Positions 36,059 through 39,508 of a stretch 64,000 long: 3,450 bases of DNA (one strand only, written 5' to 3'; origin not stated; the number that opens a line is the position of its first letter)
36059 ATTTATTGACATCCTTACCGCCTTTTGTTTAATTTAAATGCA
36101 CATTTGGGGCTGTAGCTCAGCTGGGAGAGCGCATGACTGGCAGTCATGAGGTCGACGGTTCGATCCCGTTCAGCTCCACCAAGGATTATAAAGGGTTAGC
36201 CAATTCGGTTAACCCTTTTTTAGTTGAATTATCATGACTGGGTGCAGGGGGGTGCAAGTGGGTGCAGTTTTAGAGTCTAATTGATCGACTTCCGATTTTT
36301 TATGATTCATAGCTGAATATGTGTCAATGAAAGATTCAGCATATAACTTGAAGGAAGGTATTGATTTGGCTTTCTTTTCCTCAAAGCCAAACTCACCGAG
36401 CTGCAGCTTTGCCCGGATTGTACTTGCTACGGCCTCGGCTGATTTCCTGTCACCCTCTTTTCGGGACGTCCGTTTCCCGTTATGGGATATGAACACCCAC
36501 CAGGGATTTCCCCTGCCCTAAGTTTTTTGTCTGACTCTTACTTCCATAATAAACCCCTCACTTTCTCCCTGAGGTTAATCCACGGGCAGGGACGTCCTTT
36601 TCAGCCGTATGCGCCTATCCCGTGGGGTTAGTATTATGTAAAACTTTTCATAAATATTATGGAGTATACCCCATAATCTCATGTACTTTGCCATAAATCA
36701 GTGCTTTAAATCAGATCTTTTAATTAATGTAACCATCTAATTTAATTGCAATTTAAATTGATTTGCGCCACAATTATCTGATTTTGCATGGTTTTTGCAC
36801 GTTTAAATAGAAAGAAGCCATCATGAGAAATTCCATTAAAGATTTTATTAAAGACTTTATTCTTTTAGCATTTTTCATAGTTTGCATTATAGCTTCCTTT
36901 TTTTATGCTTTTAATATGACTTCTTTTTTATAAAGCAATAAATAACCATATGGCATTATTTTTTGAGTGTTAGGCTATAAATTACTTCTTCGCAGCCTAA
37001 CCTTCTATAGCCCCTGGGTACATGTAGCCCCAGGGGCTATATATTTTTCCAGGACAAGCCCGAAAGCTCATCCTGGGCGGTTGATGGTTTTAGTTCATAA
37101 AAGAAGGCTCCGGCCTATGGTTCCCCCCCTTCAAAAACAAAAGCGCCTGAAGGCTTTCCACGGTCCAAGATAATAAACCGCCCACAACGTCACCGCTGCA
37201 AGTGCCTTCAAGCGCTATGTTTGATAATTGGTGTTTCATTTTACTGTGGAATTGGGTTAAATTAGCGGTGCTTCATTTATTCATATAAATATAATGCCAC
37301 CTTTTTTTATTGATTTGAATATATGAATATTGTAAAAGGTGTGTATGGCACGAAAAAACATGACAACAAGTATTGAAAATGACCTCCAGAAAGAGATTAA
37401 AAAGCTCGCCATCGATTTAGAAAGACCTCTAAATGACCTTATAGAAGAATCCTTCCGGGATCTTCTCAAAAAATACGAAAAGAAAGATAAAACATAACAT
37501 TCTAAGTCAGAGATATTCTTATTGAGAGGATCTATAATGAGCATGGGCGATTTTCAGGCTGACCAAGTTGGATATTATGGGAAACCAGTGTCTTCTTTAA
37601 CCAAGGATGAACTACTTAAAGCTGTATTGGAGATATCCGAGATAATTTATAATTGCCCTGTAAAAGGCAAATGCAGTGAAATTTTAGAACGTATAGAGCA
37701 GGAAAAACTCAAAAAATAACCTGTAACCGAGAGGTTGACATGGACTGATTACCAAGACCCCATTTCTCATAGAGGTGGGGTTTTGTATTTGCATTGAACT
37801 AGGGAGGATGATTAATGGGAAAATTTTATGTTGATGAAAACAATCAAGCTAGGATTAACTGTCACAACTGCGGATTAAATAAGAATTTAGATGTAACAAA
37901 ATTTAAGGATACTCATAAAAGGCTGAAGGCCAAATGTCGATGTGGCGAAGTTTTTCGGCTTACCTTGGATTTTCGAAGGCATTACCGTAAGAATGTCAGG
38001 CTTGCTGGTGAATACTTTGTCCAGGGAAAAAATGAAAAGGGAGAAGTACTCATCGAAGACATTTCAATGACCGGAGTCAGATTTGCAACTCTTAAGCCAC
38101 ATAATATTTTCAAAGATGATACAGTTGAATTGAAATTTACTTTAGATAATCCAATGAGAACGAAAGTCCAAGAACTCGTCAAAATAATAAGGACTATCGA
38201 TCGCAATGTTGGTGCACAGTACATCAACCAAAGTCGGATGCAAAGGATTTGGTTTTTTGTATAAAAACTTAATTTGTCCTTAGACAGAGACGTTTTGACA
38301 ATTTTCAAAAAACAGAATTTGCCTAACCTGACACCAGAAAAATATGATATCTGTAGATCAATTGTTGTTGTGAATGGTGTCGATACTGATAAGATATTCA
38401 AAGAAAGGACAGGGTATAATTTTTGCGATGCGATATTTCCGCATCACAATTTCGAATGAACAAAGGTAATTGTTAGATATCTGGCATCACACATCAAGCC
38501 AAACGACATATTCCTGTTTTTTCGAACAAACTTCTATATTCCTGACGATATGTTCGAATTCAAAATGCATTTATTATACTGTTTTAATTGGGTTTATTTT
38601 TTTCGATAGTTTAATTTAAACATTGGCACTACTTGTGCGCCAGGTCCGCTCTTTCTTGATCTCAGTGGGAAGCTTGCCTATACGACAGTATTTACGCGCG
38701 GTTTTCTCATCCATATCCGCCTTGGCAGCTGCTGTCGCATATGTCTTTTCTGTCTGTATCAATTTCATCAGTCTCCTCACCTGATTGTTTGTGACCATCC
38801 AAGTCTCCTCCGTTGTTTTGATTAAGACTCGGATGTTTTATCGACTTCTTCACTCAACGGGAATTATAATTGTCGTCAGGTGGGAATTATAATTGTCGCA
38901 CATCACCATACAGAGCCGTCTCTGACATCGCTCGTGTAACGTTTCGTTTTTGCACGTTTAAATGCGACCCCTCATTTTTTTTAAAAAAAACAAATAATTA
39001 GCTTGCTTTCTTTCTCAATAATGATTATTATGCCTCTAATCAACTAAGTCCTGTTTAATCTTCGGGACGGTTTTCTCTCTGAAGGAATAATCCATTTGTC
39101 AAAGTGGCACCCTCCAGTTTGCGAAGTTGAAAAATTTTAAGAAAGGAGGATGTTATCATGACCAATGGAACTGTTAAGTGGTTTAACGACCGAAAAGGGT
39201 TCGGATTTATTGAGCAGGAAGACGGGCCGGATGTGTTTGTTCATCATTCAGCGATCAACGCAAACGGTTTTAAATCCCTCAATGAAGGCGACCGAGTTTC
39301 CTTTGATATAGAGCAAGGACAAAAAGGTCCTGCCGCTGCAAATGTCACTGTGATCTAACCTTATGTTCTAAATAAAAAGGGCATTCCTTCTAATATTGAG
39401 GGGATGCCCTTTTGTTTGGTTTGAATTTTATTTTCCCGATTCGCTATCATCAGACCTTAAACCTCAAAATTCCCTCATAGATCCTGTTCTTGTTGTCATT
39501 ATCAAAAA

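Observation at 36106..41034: Decayed integrative island inserted at tRNA-Ala(GGC), bounded by a 34-bp copy of the tRNA 3' half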

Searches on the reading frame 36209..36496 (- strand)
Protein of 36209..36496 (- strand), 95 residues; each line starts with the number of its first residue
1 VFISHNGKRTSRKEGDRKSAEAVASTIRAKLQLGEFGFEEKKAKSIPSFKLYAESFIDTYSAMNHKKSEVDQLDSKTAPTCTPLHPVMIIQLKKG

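Call 7: search_protein_families(library=pfam, max_evalue=0.1, proteins=[window:36209-36496:-])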
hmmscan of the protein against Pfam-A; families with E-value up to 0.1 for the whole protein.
window:36209-36496:- (95 aa): 1 family
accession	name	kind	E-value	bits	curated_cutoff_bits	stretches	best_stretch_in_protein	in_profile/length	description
PF12167.14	Arm-DNA-bind_2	-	0.042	14.3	22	1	16-42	35-61/65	Arm DNA-binding domain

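Call 28: search_protein_families(library=ncbifam, max_evalue=0.1, proteins=[window:36209-36496:-])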
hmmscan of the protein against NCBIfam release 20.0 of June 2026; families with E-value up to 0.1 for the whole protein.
window:36209-36496:- (95 aa): 0 families

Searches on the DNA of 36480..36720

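Call 47: search_rna_families(source=window, start=36480, end=36720, threshold=evalue, max_evalue=1, show_alignments=1)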
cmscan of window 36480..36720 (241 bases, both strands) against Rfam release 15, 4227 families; matches with E-value up to 1: 1.
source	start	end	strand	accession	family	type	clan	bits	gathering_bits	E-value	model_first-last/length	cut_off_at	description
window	36567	36625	-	RF02996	int-alpA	Gene; sRNA;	-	31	35.8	6.9e-05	1-71/71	no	int-alpA RNA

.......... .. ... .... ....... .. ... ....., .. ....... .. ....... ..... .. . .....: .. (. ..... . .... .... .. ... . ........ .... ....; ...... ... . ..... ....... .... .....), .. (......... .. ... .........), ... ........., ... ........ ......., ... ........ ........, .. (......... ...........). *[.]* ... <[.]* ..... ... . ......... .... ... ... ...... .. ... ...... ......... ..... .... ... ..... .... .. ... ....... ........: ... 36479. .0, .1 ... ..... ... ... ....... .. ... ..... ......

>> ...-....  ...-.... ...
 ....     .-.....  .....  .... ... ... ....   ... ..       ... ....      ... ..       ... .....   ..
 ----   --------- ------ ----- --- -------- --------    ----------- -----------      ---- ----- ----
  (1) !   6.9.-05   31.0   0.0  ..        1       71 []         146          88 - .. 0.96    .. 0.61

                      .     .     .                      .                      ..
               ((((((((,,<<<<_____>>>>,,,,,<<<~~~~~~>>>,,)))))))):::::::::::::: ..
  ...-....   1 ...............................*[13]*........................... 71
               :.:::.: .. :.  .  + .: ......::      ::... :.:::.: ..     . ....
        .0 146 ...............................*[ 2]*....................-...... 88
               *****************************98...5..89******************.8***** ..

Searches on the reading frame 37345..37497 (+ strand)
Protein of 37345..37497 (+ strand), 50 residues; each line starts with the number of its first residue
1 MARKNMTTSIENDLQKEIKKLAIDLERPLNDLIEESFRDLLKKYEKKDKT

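Call 7: search_protein_families(library=pfam, max_evalue=0.1, proteins=[window:37345-37497:+])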
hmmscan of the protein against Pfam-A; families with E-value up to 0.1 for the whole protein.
window:37345-37497:+ (50 aa): 3 families
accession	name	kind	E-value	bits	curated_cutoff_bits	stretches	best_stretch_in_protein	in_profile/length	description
PF20605.4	Antitox_RHH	-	0.0007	20.1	27.2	1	14-47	15-48/50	Antitoxin-like ribbon-helix-helix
PF01402.27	RHH_1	-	0.0016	18.8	20.5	1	9-43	5-39/39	Ribbon-helix-helix protein, copG family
PF12651.13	RHH_3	-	0.0099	16.3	21.6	1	3-45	2-44/44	Ribbon-helix-helix domain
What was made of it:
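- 37345..37497 (+): Ribbon-helix-helix (Arc-like) repressor, divergent from the integrase gene. Pfam RHH families fall below cut-off (call 7).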

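Call 28: search_protein_families(library=ncbifam, max_evalue=0.1, proteins=[window:37345-37497:+])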
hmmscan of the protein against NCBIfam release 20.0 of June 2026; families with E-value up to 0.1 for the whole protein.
window:37345-37497:+ (50 aa): 0 families

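Call 54: search_protein_families(library=phrogs, max_evalue=0.01, proteins=[window:37345-37497:+])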
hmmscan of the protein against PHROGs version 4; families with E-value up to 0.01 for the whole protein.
window:37345-37497:+ (50 aa): 4 families
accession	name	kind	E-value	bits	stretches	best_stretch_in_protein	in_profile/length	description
phrog_3180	-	transcription regulation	7.5e-11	42.8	1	1-47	3-49/50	Arc-like repressor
phrog_582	-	transcription regulation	0.00051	21.3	1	2-49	56-103/105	Arc-like repressor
phrog_2639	-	transcription regulation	0.0056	17.8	1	4-46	38-80/91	Arc-like repressor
phrog_15913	-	unknown function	0.0058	18.2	1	8-46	39-79/88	-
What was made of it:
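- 37345..37497 (+): PHROG 3180 Arc-like repressor, E 7.5e-11 (call 54).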

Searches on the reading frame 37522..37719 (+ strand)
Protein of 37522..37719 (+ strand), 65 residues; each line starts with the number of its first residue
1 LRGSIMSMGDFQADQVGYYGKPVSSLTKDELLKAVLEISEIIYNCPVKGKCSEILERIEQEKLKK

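Call 7: search_protein_families(library=pfam, max_evalue=0.1, proteins=[window:37522-37719:+])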
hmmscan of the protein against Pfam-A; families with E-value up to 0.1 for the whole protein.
window:37522-37719:+ (65 aa): 0 families

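Call 28: search_protein_families(library=ncbifam, max_evalue=0.1, proteins=[window:37537-37719:+])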
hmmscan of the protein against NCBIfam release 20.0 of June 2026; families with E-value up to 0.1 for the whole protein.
window:37537-37719:+ (60 aa): 0 families

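Call 54: search_protein_families(library=phrogs, max_evalue=0.01, proteins=[window:37537-37719:+])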
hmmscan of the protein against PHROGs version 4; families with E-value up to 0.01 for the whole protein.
window:37537-37719:+ (60 aa): 0 families
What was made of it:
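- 37537..37719 (+): 60-aa hypothetical protein, followed by a terminator at 37753-37785. No family match (calls 7, 28, 54).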

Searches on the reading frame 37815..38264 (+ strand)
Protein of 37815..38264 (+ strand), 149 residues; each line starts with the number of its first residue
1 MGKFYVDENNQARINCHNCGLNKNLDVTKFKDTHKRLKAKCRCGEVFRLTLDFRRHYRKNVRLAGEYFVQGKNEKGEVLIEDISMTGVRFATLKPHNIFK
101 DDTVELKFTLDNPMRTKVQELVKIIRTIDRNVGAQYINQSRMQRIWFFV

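Call 7: search_protein_families(library=pfam, max_evalue=0.1, proteins=[window:37815-38264:+])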
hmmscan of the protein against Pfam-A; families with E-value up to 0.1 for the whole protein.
window:37815-38264:+ (149 aa): 3 families
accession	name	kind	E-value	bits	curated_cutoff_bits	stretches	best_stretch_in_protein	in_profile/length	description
PF07238.19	PilZ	-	3.3e-06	27.8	22.5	1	54-139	3-88/102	PilZ domain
PF05207.18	Zn_ribbon_CSL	-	0.01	16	29.2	1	25-52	5-32/55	CSL zinc finger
PF13717.11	Zn_ribbon_4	-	0.069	13.5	30.3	0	13-48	2-36/36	zinc-ribbon domain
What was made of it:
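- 37815..38264 (+): Zinc-ribbon + PilZ protein, a putative c-di-GMP receptor. PilZ 27.8 bits against a cut-off of 22.5 (call 7).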

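Call 28: search_protein_families(library=ncbifam, max_evalue=0.1, proteins=[window:37815-38264:+])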
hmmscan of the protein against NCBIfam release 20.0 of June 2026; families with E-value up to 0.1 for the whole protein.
window:37815-38264:+ (149 aa): 1 family
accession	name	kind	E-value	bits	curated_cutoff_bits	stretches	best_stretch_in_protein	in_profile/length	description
TIGR00049.1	TIGR00049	subfamily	0.086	13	58.8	0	4-48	61-105/106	iron-sulfur cluster assembly accessory protein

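Call 54: search_protein_families(library=phrogs, max_evalue=0.01, proteins=[window:37815-38264:+])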
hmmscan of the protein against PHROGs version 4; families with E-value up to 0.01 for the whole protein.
window:37815-38264:+ (149 aa): 0 families

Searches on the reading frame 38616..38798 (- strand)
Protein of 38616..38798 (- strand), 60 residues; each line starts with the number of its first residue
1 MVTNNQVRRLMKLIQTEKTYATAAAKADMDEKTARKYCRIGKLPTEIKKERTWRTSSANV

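Call 7: search_protein_families(library=pfam, max_evalue=0.1, proteins=[window:38616-38798:-])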
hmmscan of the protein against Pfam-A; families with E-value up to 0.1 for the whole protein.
window:38616-38798:- (60 aa): 3 families
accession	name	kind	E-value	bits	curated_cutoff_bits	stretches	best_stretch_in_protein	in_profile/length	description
PF12728.13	HTH_17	-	0.02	15.6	27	1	23-54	7-37/51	Helix-turn-helix domain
PF23433.1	DUF7119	-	0.037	14.3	30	1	12-50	40-80/141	Family of unknown function (DUF7119)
PF00376.29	MerR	-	0.085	13.1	28.2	0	23-54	5-36/38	MerR family regulatory protein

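Call 28: search_protein_families(library=ncbifam, max_evalue=0.1, proteins=[window:38616-38798:-])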
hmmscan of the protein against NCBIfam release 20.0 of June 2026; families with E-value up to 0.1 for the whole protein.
window:38616-38798:- (60 aa): 0 families

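Call 29: search_dna_similar(query=window:38619-38798:-, collection=plasmids, mode=protein, max_evalue=0.001, max_rows=12)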
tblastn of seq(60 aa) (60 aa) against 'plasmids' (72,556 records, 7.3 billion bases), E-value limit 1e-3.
No match.
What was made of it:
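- Tried and rejected: Pfam and NCBIfam on the IS fragment, and tblastn against plasmids, gave nothing (calls 7, 28, 29).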

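Call 39: find_homologous_proteins(query=window:38619-38798:-, max_evalue=0.001)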
Query seq(60 aa) (60 aa): 63 proteins with E <= 0.001 among 64 candidates.
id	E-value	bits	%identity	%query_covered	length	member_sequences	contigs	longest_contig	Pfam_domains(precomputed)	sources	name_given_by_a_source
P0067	5.2e-31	122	100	100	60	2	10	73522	-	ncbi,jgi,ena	-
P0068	3.2e-25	104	90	100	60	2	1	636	-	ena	-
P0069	4.7e-24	100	100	83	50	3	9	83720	-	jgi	jgi:hypothetical protein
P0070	4.9e-24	100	93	92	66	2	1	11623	-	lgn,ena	-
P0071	3.0e-19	85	88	87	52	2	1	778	-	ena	-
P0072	5.6e-19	84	78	92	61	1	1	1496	-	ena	-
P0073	3.9e-18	82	80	90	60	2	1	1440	-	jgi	-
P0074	8.5e-17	77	70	90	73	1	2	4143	-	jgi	jgi:hypothetical protein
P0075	4.5e-16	75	71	92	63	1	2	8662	-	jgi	-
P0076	6.3e-16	75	73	92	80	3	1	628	-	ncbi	-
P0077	1.5e-15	74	75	92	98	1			-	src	-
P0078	2.2e-15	73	73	92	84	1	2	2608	-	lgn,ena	-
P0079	3.9e-15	72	82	82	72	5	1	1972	-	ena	-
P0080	4.4e-15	72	71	92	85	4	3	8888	-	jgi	-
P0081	4.6e-15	72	67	92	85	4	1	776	-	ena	-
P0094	4.7e-13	66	61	95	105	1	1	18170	-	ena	-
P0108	4.2e-10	57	61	95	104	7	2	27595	PF27155.1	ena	-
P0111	1.6e-9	55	62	87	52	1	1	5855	-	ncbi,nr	ncbi:MAG TPA: IS21 family transposase, partial [Desulfobacterales bacterium]|nr:IS21 family transpos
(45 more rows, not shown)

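Call 40: find_encoding_contigs(protein=P0108, flank=4000, max_places=3)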
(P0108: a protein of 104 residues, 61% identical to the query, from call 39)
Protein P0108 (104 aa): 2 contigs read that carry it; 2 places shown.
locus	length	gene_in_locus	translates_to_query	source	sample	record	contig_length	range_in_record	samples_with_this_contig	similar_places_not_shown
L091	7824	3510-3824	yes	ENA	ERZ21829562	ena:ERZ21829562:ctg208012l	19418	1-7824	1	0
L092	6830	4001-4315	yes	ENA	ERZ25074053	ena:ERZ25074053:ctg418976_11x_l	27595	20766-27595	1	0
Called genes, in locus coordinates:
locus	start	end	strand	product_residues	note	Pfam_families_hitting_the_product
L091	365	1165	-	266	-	PF04796:RepA_C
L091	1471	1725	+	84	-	PF07704:PSK_trans_fac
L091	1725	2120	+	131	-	PF01850:PIN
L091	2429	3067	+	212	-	PF01656:CbiA, PF09140:MipZ, PF13614:AAA_31 (weak)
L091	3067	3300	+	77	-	-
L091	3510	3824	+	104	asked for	PF27155:Y4rL_C (faint)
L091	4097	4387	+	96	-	PF05015:HigB-like_toxin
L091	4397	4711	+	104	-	PF01381:HTH_3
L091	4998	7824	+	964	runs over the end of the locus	PF04851:ResIII, PF19778:RE_endonuc (faint)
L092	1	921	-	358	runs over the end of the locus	-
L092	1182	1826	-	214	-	PF04796:RepA_C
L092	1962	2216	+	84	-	PF07704:PSK_trans_fac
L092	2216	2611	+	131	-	PF01850:PIN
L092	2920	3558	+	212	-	PF01656:CbiA, PF09140:MipZ, PF13614:AAA_31 (weak)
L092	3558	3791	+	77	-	-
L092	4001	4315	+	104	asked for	PF27155:Y4rL_C (faint)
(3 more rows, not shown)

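Call 41: find_encoding_contigs(protein=P0094, flank=4000, max_places=2)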
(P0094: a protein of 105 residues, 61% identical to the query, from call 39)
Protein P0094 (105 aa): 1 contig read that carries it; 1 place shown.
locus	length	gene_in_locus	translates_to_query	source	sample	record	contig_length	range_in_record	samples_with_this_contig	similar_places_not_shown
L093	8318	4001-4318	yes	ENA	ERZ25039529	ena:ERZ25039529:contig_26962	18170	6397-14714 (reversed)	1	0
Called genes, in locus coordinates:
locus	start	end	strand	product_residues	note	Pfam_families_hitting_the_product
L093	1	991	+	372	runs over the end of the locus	-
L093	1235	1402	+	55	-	-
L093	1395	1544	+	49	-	-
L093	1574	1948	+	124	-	PF00005:ABC_tran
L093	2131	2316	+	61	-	-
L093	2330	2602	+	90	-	PF01063:Aminotran_4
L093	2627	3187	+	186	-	PF01063:Aminotran_4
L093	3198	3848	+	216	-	PF09335:VTT_dom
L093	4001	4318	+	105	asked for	-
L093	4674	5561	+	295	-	PF22483:Mu-transpos_C_2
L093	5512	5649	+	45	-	-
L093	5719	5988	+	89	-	PF01695:IstB_IS21, PF13191:AAA_16 (weak), PF00004:AAA (weak)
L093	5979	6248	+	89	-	PF01695:IstB_IS21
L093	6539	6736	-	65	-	PF00313:CSD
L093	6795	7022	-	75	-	-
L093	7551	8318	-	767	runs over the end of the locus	PF00089:Trypsin, PF13365:Trypsin_2, PF13180:PDZ_2, PF17820:PDZ_6 (weak), PF01894:YjbQ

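Call 54: search_protein_families(library=phrogs, max_evalue=0.01, proteins=[window:38616-38798:-])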
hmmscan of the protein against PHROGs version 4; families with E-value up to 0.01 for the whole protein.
window:38616-38798:- (60 aa): 4 families
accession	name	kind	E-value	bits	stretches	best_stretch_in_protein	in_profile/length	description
phrog_21842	-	unknown function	0.00088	20.5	1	2-54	24-75/92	-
phrog_10045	-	DNA, RNA and nucleotide metabolism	0.0033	18.2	1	6-57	6-60/74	HTH DNA binding protein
phrog_20467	-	DNA, RNA and nucleotide metabolism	0.0044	17.9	1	1-40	62-101/112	HNH endonuclease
phrog_2308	-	unknown function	0.0076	17.3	1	3-48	2-47/138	-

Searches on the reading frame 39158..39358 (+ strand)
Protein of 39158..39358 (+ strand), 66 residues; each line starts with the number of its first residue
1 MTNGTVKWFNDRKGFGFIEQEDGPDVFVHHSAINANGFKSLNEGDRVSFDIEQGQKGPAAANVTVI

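Call 7: search_protein_families(library=pfam, max_evalue=0.1, proteins=[window:39158-39358:+])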
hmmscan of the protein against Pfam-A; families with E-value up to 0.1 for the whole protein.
window:39158-39358:+ (66 aa): 4 families
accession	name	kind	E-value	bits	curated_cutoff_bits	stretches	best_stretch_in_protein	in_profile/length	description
PF00313.28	CSD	-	8.6e-31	106.1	27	1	3-65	2-65/66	'Cold-shock' DNA-binding domain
PF08206.17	OB_RNB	-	1.4e-05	25.1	24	1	12-56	7-47/58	Ribonuclease B OB domain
PF22707.2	S1CSD-TOTE-2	-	0.0026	18.2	27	1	3-37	4-31/60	S1/CSD-like domain 2 of the TOTE conflict systems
PF11604.15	CusF_Ec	-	0.065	13.5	27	0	38-58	45-65/72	Copper binding periplasmic protein CusF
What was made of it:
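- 38906..39413 (+): csp promoter and long 5' leader (38906-39157), cold-shock protein gene (39158-39358) and terminator (39375-39413). CSD 106 bits (call 7).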

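Call 54: search_protein_families(library=phrogs, max_evalue=0.01, proteins=[window:39158-39358:+])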
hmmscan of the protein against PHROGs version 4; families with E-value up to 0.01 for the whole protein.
window:39158-39358:+ (66 aa): 1 family
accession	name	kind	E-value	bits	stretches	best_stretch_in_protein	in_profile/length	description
phrog_729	-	other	5.9e-23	82.3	1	2-65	14-78/277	cold shock protein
